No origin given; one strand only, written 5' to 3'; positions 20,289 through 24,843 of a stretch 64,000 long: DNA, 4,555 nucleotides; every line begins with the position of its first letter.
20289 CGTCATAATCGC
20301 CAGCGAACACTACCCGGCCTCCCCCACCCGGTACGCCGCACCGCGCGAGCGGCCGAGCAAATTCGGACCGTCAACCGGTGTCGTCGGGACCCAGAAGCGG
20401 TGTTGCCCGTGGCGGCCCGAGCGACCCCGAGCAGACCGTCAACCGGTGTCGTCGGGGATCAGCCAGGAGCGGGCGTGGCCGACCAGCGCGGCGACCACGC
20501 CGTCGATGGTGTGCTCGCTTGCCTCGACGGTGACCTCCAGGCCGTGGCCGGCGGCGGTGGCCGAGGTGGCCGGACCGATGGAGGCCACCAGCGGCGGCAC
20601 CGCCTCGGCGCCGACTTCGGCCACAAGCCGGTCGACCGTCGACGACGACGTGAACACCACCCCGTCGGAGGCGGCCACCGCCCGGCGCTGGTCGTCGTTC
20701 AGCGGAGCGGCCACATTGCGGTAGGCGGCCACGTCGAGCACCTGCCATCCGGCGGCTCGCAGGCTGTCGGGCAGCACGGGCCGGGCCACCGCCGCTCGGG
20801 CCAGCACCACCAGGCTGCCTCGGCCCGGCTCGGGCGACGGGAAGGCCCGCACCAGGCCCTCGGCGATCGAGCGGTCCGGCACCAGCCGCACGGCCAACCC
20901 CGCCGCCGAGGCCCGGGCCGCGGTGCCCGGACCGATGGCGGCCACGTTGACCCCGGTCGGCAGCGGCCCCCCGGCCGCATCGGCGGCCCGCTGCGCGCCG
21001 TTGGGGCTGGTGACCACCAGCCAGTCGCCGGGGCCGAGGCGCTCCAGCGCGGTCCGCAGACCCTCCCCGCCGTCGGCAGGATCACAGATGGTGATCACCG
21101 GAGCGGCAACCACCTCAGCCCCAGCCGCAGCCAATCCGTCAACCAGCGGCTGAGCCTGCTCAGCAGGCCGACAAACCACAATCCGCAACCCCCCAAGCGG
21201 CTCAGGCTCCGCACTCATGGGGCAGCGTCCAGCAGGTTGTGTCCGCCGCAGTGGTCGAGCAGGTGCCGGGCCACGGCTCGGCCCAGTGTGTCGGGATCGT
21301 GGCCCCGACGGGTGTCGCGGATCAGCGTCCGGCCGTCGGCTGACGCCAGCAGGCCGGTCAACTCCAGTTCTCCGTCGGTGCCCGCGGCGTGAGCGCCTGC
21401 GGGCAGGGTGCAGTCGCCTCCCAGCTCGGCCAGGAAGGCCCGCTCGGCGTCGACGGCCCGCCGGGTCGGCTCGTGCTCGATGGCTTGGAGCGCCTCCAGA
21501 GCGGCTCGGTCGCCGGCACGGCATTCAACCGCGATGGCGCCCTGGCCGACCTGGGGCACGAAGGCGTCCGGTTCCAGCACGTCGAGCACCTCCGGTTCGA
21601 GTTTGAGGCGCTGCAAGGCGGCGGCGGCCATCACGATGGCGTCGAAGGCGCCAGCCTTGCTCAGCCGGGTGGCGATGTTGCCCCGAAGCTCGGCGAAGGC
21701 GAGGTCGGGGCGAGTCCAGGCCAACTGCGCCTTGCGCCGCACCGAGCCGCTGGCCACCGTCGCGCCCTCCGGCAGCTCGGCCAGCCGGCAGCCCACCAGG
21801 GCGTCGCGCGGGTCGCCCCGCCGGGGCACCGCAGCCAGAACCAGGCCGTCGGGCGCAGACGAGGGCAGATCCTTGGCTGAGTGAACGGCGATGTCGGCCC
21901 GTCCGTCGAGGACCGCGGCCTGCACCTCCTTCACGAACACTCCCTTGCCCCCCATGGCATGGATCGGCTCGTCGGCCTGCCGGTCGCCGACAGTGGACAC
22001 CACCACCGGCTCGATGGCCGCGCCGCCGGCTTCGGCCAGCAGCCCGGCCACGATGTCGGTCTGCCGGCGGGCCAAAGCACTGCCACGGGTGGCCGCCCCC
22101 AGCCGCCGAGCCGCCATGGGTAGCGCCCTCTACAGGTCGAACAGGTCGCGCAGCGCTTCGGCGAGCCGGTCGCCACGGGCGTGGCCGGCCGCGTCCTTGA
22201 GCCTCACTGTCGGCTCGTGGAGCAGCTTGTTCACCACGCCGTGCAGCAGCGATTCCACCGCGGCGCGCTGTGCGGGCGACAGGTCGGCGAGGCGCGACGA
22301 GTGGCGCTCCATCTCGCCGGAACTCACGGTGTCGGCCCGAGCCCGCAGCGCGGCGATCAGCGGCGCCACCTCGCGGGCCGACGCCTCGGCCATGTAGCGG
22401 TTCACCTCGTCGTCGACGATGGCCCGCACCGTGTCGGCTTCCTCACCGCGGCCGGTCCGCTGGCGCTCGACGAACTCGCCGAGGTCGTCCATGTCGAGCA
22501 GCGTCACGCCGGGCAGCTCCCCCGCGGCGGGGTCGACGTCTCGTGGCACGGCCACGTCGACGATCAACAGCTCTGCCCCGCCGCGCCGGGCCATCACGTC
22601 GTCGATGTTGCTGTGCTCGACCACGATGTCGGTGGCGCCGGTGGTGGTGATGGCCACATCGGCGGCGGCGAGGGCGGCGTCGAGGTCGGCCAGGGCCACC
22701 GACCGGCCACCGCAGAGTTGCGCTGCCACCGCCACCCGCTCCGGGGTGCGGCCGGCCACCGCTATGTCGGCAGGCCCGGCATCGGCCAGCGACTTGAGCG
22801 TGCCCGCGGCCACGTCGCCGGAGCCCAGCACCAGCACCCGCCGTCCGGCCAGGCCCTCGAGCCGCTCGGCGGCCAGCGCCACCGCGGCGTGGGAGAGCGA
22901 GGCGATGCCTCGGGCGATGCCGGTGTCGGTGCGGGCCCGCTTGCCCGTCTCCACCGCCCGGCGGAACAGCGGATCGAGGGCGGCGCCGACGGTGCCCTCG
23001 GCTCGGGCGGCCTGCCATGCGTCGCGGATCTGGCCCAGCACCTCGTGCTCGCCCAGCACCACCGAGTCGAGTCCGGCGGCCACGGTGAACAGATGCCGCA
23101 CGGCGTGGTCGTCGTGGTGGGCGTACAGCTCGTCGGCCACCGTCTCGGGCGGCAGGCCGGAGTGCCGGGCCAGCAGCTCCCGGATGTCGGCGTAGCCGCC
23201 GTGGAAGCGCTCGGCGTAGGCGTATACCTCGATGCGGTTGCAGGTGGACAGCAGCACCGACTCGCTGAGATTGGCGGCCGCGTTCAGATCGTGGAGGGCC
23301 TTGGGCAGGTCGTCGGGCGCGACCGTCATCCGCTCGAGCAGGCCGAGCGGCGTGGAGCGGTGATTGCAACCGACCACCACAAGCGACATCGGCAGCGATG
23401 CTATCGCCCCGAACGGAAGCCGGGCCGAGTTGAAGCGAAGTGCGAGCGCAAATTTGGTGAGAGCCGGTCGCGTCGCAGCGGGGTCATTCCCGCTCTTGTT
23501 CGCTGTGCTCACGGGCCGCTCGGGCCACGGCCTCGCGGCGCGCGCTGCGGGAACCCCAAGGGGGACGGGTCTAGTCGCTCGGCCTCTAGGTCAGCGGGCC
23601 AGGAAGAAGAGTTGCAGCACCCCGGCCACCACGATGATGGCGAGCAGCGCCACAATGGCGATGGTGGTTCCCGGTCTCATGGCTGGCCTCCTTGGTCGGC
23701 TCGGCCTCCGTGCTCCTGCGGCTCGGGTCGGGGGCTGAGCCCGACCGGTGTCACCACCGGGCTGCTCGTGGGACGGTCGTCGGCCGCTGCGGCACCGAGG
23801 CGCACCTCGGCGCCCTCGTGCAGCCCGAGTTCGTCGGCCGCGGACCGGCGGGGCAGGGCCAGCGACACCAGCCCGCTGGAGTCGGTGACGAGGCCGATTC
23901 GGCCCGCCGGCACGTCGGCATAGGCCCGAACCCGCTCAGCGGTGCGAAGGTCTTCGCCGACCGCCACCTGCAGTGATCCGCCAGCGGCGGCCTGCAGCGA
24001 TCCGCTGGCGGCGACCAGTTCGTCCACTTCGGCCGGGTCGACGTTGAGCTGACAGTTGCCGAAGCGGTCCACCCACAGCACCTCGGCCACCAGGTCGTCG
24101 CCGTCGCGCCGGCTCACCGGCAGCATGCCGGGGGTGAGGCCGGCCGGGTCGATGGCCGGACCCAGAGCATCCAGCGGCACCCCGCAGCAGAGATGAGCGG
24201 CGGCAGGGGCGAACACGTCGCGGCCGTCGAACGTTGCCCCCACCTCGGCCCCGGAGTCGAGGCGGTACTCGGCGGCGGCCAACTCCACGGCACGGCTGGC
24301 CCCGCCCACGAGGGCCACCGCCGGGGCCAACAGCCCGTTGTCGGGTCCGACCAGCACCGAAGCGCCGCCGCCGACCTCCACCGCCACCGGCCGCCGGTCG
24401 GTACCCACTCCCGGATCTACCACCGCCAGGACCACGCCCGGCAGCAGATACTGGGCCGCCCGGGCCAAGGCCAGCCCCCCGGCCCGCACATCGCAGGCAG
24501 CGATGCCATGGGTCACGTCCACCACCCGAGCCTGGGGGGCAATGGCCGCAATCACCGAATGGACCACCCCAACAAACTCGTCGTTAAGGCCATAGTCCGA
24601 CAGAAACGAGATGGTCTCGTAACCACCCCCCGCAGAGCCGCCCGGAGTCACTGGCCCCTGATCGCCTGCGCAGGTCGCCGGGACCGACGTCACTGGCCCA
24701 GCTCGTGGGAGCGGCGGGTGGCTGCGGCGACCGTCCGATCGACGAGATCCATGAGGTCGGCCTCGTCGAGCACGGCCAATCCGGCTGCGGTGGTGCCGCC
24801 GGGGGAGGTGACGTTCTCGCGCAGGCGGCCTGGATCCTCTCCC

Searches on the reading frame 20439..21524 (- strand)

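Call 63: search_protein_families(library=pfam, proteins=[window:20439-21524:-], max_evalue=0.01)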
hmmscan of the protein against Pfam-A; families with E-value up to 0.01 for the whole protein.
window:20439-21524:- (361 aa): 1 family
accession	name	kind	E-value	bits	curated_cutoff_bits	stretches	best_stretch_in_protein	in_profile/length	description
PF02602.20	HEM4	-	3.7e-43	147.8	27.5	1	127-344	3-230/231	Uroporphyrinogen-III synthase HemD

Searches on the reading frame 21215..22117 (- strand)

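Call 63: search_protein_families(library=pfam, proteins=[window:21215-22117:-], max_evalue=0.01)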
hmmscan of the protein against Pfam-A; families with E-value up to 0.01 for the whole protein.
window:21215-22117:- (300 aa): 2 families
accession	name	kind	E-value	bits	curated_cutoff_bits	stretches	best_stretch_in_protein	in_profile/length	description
PF01379.25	Porphobil_deam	-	2.1e-69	233.7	22.1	1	9-206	4-205/207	Porphobilinogen deaminase, dipyromethane cofactor binding domain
PF03900.20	Porphobil_deamC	-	1.3e-13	51.5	26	1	221-287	3-73/74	Porphobilinogen deaminase, C-terminal domain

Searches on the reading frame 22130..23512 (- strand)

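Call 63: search_protein_families(library=pfam, proteins=[window:22130-23512:-], max_evalue=0.01)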
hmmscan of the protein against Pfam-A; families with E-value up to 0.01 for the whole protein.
window:22130-23512:- (460 aa): 7 families
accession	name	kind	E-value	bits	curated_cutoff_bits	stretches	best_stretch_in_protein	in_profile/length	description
PF05201.20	GlutR_N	-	4.6e-48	163.3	27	1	47-197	1-151/151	Glutamyl-tRNAGlu reductase, N-terminal domain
PF01488.26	Shikimate_DH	-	1.4e-29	103.4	24.3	1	213-345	2-136/138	Shikimate / quinate 5-dehydrogenase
PF00745.25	GlutR_dimer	-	2.2e-27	95.7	22.9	1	362-460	2-99/99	Glutamyl-tRNAGlu reductase, dimerisation domain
PF03807.23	F420_oxidored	-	1.5e-05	25.9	21.6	1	226-295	2-71/94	NADP oxidoreductase coenzyme F420-dependent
PF00670.27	AdoHcyase_NAD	-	3.8e-05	24.3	27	1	221-299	21-94/162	S-adenosyl-L-homocysteine hydrolase, NAD binding domain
PF03435.24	Sacchrp_dh_NADP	-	0.00062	20.5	25.1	1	226-298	1-73/129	Saccharopine dehydrogenase NADP binding domain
PF13241.12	NAD_binding_7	-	0.0009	20.2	22.1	1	221-293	5-71/104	Putative NAD(P)-binding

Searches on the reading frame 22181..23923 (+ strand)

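Call 63: search_protein_families(library=pfam, proteins=[window:22181-23923:+], max_evalue=0.01)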
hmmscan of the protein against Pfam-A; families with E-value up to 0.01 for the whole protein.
window:22181-23923:+ (580 aa): 1 family
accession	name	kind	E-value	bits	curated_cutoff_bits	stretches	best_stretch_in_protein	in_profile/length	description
PF19054.6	DUF5753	-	0.0042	17.2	23.4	1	11-113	41-145/178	Domain of unknown function (DUF5753)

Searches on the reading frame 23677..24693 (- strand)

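Call 63: search_protein_families(library=pfam, proteins=[window:23677-24693:-], max_evalue=0.01)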
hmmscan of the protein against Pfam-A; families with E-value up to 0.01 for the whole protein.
window:23677-24693:- (338 aa): 2 families
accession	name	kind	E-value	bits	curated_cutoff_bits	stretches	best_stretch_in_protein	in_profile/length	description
PF01887.21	SAM_HAT_N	-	3.1e-42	144.2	26.3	1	28-178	1-145/145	SAM hydroxide adenosyltransferase N-terminal domain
PF20257.3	SAM_HAT_C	-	5.4e-15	55.9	25.5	1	203-298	1-84/84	SAM hydroxide adenosyltransferase C-terminal domain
